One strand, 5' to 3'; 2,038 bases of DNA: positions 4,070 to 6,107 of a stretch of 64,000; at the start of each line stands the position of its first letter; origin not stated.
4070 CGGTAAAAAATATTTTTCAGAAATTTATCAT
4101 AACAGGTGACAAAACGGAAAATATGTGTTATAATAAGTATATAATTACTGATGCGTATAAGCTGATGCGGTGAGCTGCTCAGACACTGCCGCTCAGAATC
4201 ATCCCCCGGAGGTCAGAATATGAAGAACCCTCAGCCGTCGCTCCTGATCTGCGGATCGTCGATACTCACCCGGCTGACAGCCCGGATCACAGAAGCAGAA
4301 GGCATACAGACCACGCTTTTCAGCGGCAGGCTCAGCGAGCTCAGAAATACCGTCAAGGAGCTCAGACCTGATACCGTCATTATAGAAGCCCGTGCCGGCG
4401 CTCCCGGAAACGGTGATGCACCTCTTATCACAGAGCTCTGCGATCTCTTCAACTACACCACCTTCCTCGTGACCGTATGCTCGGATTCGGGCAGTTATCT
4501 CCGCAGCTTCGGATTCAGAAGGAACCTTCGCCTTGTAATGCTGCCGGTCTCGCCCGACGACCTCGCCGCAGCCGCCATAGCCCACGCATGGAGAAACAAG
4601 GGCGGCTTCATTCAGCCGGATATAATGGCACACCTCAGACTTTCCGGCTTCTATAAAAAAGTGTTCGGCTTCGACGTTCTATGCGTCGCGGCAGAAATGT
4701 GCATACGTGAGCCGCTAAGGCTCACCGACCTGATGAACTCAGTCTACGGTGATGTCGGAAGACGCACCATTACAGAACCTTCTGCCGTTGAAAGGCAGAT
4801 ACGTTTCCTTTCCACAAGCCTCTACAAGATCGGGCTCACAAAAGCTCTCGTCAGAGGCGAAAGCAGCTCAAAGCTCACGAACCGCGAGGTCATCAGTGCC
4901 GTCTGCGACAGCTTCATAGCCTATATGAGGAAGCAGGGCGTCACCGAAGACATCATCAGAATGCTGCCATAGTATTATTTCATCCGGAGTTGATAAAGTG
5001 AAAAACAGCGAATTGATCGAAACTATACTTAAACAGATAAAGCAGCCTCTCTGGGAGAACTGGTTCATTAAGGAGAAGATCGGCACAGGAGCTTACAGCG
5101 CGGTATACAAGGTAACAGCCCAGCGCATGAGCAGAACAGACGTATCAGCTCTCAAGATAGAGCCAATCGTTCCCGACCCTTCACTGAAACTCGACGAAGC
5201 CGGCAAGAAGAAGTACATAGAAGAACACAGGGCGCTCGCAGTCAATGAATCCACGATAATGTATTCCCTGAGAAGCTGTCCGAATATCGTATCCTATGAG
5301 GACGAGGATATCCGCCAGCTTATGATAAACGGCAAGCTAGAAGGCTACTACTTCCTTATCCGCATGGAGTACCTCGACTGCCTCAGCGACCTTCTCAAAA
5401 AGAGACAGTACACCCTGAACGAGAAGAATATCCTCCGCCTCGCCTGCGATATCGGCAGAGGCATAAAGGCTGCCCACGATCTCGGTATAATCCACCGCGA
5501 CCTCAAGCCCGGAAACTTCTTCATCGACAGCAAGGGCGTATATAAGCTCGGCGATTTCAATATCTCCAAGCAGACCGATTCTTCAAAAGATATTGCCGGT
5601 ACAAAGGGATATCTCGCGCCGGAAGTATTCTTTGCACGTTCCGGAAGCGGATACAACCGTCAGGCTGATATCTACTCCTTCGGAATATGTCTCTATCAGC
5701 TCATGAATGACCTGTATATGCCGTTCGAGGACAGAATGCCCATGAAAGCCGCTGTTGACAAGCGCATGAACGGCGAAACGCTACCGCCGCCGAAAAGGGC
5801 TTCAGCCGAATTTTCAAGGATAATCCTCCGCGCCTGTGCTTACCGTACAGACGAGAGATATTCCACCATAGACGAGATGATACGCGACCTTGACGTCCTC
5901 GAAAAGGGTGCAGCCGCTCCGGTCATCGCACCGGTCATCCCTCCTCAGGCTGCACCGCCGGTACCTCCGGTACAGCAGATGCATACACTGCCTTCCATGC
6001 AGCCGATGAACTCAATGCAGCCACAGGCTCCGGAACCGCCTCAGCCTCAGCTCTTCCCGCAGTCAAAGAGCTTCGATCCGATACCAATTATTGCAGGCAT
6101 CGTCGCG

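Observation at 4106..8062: Candidate novel signalling system: Spo0A-like pseudo-receiver regulator + PASTA-less Ser/Thr kinase + kinase-less PASTA/SH3 membrane protein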

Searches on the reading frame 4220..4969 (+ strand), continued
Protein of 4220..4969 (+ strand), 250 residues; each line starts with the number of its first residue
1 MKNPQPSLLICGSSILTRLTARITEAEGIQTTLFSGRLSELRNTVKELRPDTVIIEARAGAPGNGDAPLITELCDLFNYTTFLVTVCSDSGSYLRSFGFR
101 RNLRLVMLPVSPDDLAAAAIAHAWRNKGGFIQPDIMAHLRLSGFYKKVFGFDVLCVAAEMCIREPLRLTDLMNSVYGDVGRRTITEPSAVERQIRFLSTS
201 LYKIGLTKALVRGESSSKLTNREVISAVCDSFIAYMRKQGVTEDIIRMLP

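Call 54: predict_structure(alignment_id=A5)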
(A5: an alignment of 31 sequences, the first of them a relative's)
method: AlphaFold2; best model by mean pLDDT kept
length: 250 residues; sequences in the alignment: 31
mean_pLDDT: 90.8   pTM: 0.67
mean pLDDT of the five models: 90.8, 90.1, 89.3, 89.3, 88.1
residues with pLDDT >= 90: 178; 70-90: 62; 50-70: 8; < 50: 2
segments of 3 or more residues with pLDDT < 50: none
pLDDT, mean of each block of 10 residues (from residue 1): 81 95 97 91 95 91 81 93 92 89 93 95 80 89 86 95 95 96 94 97 93 93 97 90 73
secondary structure, 60 per line:
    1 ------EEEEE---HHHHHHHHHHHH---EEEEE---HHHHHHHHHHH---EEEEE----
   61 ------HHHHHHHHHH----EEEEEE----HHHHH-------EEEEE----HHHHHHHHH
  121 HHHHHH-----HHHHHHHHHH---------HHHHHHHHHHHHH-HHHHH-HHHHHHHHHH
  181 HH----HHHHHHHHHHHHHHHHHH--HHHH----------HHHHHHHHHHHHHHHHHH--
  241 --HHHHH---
elements in order: E7-11 H15-26 E30-34 H38-48 E52-56 H67-76 E81-86 H91-95 E103-107 H112-126 H132-141 H151-163 H165-169 H171-182 H187-204 H207-210 H221-238 H243-247

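Call 59: fold_search(model_id=the predicted structure, library=pdb)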
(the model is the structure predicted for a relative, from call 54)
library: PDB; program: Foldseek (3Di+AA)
matches with E <= 10: 1776; with E <= 0.001: 41
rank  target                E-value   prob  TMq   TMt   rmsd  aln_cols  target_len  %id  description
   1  1a04_A                4.4e-05  1.00  0.42  0.51  12.0       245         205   13  THE STRUCTURE OF THE NITRATE/NITRITE RESPONSE REGULATOR PROTEIN NARL IN THE MONOCLINIC C2 CRYSTAL FORM (released 1998-03-18)
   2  4gvp_A                1.8e-04  1.00  0.40  0.48  13.6       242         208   10  Crystal Structure of the Response Regulator Protein VraR from Staphylococcus aureus (released 2013-05-08)
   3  1s8n                  1.8e-04  1.00  0.38  0.48  11.4       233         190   14  Crystal structure of Rv1626 from Mycobacterium tuberculosis (released 2004-09-21)
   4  1rnl                  2.1e-04  1.00  0.41  0.49  12.2       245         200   15  THE NITRATE/NITRITE RESPONSE REGULATOR PROTEIN NARL FROM NARL (released 1996-11-08)
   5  7pvk_A                2.3e-04  1.00  0.41  0.22  13.6       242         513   14  X-ray structure of dimeric PorX (T272A mutant), in complex with pGpG. (released 2022-12-14)
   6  4ldz_B                2.8e-04  1.00  0.38  0.49  14.2       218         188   12  Crystal structure of the full-length response regulator DesR in the active state (released 2014-07-16)
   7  2i6f_C                3.6e-04  1.00  0.39  0.76   3.3       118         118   19  Receiver domain from Myxococcus xanthus social motility protein FrzS (released 2007-03-13)
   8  3bre_B                3.6e-04  1.00  0.41  0.32  23.7       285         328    9  Crystal Structure of P.aeruginosa PA3702 (released 2008-04-01)
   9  4qyw                  3.8e-04  1.00  0.35  0.66   3.7       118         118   16  Structure of phosphono-CheY from T.maritima (released 2015-08-19)
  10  8tef_A                3.8e-04  1.00  0.41  0.21  12.3       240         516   12  PorX primitive monoclinic crystal form (released 2024-04-17)
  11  1srr_A                4.0e-04  1.00  0.38  0.74   3.2       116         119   16  CRYSTAL STRUCTURE OF A PHOSPHATASE RESISTANT MUTANT OF SPORULATION RESPONSE REGULATOR SPO0F FROM BACILLUS SUBTILIS (released 1997-04-21)
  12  2pkx_B                4.0e-04  1.00  0.38  0.73   3.6       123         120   20  E.coli response regulator PhoP receiver domain (released 2007-05-22)
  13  7pv7_A                4.0e-04  1.00  0.41  0.21  13.7       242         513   14  Crystal structure of dimeric Porphyromonas gingivalis PorX, a type 9 secretion system response regulator. (released 2022-12-14)
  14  1sd5                  4.0e-04  1.00  0.37  0.47  11.4       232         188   15  Crystal structure of Rv1626 (released 2004-09-21)
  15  7pva_D                4.2e-04  1.00  0.42  0.22  12.6       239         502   13  1.9 Angstrom crystal structure of dimeric PorX, co-crystallized in the presence of zinc (released 2022-12-14)
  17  1fc3_C                5.0e-04  1.00  0.37  0.75   2.2       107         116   24  THE CRYSTAL STRUCTURE OF TRANS-ACTIVATION DOMAIN OF THE SPORULATION RESPONSE REGULATOR, SPO0A (released 2000-11-08)
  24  1lq1_C                5.8e-04  1.00  0.36  0.76   2.4       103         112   25  DNA Complexed Structure of the Key Transcription Factor Initiating Development in Sporulation Bacteria (released 2002-08-23)
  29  1fc3_A                7.2e-04  1.00  0.37  0.72   2.4       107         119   23  THE CRYSTAL STRUCTURE OF TRANS-ACTIVATION DOMAIN OF THE SPORULATION RESPONSE REGULATOR, SPO0A (released 2000-11-08)
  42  1lq1_D                1.0e-03  1.00  0.35  0.77   2.5       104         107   24  DNA Complexed Structure of the Key Transcription Factor Initiating Development in Sporulation Bacteria (released 2002-08-23)
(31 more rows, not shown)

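Call 62: search_protein_families(library=pfam, proteins=[L009:7001-7753:+, L009:7808-9538:+, L009:9586-10581:+, L009:10631-10840:+], max_evalue=0.01)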
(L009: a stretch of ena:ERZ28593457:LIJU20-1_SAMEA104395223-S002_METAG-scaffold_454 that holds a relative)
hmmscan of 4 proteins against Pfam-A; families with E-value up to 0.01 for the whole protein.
L009:7001-7753:+ (251 aa): 1 family
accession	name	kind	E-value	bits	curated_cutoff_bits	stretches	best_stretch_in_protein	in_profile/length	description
PF08769.17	Spo0A_C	-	6.4e-10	39.4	25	1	138-230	3-101/104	Sporulation initiation factor Spo0A C terminal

L009:7808-9538:+ (577 aa): 4 families
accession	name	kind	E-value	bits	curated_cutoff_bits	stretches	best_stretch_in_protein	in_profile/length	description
PF00069.31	Pkinase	-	3.7e-34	118.8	31.7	1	25-289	4-253/263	Protein kinase domain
PF07714.23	PK_Tyr_Ser-Thr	-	7.4e-24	84.9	23.1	1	25-288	4-249/258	Protein tyrosine and serine/threonine kinase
PF14531.12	Kinase-like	-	0.00083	19.1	25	1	137-232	139-241/289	Kinase-like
PF01636.29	APH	-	0.0069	16.6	23.2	0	145-181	150-188/239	Phosphotransferase enzyme family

L009:9586-10581:+ (332 aa): 1 family
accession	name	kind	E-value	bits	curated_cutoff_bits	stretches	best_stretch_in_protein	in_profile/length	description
PF03793.24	PASTA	-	1.9e-27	95.4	23.2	2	267-328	1-63/64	PASTA domain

L009:10631-10840:+ (70 aa): 0 families

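Call 85: search_solved_structures(query=A5, max_evalue=1, show_alignments=5)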
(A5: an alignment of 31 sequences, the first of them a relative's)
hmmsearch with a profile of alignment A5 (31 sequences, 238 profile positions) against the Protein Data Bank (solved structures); distinct sequences matched with E-value up to 1: 331 (the best 60 are shown).
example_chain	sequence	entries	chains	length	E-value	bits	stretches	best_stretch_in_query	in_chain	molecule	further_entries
1lq1_A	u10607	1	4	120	2.7e-22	82.5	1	123-229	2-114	Stage 0 sporulation protein A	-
1fc3_A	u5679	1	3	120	1.1e-21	80.5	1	124-229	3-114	SPO0A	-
4qyw_A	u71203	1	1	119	8.1e-15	58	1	3-117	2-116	Chemotaxis protein CheY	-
1tmy_A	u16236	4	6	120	2.1e-14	56.7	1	1-117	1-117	CHEY PROTEIN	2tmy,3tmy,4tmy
4iga_A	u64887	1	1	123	2.3e-14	56.6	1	1-117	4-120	Chemotaxis protein CheY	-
1u0s_Y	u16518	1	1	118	9.2e-14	54.6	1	3-116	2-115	Chemotaxis protein cheY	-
6c40_B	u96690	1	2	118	2.4e-13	53.2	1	3-116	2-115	Chemotaxis protein CheY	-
9rhz_C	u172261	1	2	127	3.5e-12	49.4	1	3-115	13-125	Chemotaxis protein CheY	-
2qxy_A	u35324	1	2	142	1.7e-11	47.1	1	4-120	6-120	Response regulator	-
6er7_A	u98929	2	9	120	6.9e-11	45.2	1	4-119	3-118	120aa long hypothetical chemotaxis protein (CheY)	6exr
8q52_A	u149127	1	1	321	1e-10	44.6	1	3-107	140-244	Leucine-specific-binding protein,Chemotaxis protein CheY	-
2zwm_A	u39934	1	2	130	1.4e-10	44.2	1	1-122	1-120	Transcriptional regulatory protein yycF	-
3f6p_A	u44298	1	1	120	1.8e-10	43.8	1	1-120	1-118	Transcriptional regulatory protein yycF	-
9xzo_A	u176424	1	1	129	2.1e-10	43.6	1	4-124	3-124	De novo protein M1X0B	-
6ifh_A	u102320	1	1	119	2.3e-10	43.5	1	3-120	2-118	Sporulation initiation phosphotransferase F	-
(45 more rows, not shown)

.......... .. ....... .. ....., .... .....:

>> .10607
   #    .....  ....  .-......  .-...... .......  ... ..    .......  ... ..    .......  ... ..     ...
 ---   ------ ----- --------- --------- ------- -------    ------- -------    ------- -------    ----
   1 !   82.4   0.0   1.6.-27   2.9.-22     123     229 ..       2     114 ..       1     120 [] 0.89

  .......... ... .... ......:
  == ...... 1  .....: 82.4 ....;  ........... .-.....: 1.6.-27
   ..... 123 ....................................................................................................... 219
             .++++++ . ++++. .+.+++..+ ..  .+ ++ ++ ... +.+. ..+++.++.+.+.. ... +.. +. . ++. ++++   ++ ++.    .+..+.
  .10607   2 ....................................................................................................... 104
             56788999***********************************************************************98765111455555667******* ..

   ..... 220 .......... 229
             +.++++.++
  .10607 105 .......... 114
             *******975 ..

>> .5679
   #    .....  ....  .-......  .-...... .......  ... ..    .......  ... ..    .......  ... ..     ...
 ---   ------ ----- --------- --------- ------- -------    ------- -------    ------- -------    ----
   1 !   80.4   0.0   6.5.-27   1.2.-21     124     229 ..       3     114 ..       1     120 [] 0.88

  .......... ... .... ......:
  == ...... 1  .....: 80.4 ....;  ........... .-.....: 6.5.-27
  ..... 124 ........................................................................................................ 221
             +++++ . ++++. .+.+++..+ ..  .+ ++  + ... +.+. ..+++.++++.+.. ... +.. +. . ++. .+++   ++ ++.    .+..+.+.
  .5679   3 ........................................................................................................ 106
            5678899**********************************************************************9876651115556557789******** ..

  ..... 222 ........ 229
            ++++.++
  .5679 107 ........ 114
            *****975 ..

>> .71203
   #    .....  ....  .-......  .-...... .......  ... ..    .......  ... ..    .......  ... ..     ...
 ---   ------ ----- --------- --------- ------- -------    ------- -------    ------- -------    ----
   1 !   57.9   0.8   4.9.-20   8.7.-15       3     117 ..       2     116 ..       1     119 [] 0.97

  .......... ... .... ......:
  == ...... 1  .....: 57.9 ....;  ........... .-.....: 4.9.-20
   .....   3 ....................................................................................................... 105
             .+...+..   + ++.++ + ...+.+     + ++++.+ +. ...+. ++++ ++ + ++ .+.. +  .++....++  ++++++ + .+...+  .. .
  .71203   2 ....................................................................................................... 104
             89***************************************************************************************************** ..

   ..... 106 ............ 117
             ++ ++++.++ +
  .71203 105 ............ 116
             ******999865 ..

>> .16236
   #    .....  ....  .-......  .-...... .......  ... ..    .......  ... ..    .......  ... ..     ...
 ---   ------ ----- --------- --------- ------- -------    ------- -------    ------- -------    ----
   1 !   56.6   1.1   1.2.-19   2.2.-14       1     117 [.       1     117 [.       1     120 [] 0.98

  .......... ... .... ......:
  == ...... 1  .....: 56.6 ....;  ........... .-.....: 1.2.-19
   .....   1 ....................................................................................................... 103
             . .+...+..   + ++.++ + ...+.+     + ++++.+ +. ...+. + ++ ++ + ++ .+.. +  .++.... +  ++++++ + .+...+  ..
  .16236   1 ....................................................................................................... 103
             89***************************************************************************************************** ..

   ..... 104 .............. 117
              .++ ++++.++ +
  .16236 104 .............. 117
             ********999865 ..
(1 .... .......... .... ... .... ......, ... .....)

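Call 90: search_protein_families(library=padloc, proteins=[window:4220-4969:+], max_evalue=0.001)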
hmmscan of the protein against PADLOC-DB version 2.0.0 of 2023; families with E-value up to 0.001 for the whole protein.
window:4220-4969:+ (250 aa): 0 families

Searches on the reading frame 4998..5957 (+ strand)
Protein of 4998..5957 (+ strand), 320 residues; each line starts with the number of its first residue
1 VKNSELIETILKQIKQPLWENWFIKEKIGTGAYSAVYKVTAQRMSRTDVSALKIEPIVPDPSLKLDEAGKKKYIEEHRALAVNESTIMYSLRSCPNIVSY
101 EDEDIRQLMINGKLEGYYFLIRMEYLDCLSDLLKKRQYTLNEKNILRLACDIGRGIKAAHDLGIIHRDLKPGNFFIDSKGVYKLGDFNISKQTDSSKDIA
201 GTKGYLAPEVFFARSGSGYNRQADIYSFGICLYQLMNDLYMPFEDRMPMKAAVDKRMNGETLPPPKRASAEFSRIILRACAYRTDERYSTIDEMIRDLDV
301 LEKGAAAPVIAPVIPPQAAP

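Call 99: search_solved_structures(query=window:4998-5957:+, max_evalue=1e-10, show_alignments=2)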
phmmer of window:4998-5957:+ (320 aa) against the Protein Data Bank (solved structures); distinct sequences matched with E-value up to 1e-10: 663 (the best 60 are shown).
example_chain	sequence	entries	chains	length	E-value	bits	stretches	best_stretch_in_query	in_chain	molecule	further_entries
9p9u_A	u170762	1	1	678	3.9e-21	78.7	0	124-287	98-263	Epidermal growth factor receptor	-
4a4x_A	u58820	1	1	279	1.3e-18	70.4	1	74-301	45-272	SERINE/THREONINE-PROTEIN KINASE NEK2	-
9ymt_A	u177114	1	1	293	1.4e-18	70.3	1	112-301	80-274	Serine/Threonine Kinase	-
4eqm_A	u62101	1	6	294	1.5e-18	70.3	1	112-301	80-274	Protein kinase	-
8pav_A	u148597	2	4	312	2e-18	69.9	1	121-296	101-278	Serine/threonine-protein kinase 4 37kDa subunit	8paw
6yat_A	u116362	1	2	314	2e-18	69.8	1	121-296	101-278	Serine/threonine-protein kinase 4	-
3com_A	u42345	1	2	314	2e-18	69.8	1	121-296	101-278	Serine/threonine-protein kinase 4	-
3orm_A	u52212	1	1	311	2.7e-18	69.4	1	121-305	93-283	Serine/threonine protein kinase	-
1mru_A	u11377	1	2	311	2.8e-18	69.4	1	120-305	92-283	Probable serine/threonine-protein kinase pknB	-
9iic_B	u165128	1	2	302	3.1e-18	69.2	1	121-296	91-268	Serine/threonine-protein kinase 4 37kDa subunit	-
3ori_A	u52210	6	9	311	3.3e-18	69.1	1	120-305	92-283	Serine/threonine protein kinase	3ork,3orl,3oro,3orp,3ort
3f69_A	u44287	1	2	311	3.3e-18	69.1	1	120-305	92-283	Serine/threonine-protein kinase pknB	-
2w5a_A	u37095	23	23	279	3.6e-18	69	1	74-301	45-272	SERINE/THREONINE-PROTEIN KINASE NEK2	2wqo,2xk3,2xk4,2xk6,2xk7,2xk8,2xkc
2jav_A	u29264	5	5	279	4.9e-18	68.6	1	74-301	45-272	SERINE/THREONINE-PROTEIN KINASE NEK2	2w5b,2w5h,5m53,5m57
8a5j_A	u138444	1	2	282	5e-18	68.5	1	121-296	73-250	Serine/threonine-protein kinase 4 37kDa subunit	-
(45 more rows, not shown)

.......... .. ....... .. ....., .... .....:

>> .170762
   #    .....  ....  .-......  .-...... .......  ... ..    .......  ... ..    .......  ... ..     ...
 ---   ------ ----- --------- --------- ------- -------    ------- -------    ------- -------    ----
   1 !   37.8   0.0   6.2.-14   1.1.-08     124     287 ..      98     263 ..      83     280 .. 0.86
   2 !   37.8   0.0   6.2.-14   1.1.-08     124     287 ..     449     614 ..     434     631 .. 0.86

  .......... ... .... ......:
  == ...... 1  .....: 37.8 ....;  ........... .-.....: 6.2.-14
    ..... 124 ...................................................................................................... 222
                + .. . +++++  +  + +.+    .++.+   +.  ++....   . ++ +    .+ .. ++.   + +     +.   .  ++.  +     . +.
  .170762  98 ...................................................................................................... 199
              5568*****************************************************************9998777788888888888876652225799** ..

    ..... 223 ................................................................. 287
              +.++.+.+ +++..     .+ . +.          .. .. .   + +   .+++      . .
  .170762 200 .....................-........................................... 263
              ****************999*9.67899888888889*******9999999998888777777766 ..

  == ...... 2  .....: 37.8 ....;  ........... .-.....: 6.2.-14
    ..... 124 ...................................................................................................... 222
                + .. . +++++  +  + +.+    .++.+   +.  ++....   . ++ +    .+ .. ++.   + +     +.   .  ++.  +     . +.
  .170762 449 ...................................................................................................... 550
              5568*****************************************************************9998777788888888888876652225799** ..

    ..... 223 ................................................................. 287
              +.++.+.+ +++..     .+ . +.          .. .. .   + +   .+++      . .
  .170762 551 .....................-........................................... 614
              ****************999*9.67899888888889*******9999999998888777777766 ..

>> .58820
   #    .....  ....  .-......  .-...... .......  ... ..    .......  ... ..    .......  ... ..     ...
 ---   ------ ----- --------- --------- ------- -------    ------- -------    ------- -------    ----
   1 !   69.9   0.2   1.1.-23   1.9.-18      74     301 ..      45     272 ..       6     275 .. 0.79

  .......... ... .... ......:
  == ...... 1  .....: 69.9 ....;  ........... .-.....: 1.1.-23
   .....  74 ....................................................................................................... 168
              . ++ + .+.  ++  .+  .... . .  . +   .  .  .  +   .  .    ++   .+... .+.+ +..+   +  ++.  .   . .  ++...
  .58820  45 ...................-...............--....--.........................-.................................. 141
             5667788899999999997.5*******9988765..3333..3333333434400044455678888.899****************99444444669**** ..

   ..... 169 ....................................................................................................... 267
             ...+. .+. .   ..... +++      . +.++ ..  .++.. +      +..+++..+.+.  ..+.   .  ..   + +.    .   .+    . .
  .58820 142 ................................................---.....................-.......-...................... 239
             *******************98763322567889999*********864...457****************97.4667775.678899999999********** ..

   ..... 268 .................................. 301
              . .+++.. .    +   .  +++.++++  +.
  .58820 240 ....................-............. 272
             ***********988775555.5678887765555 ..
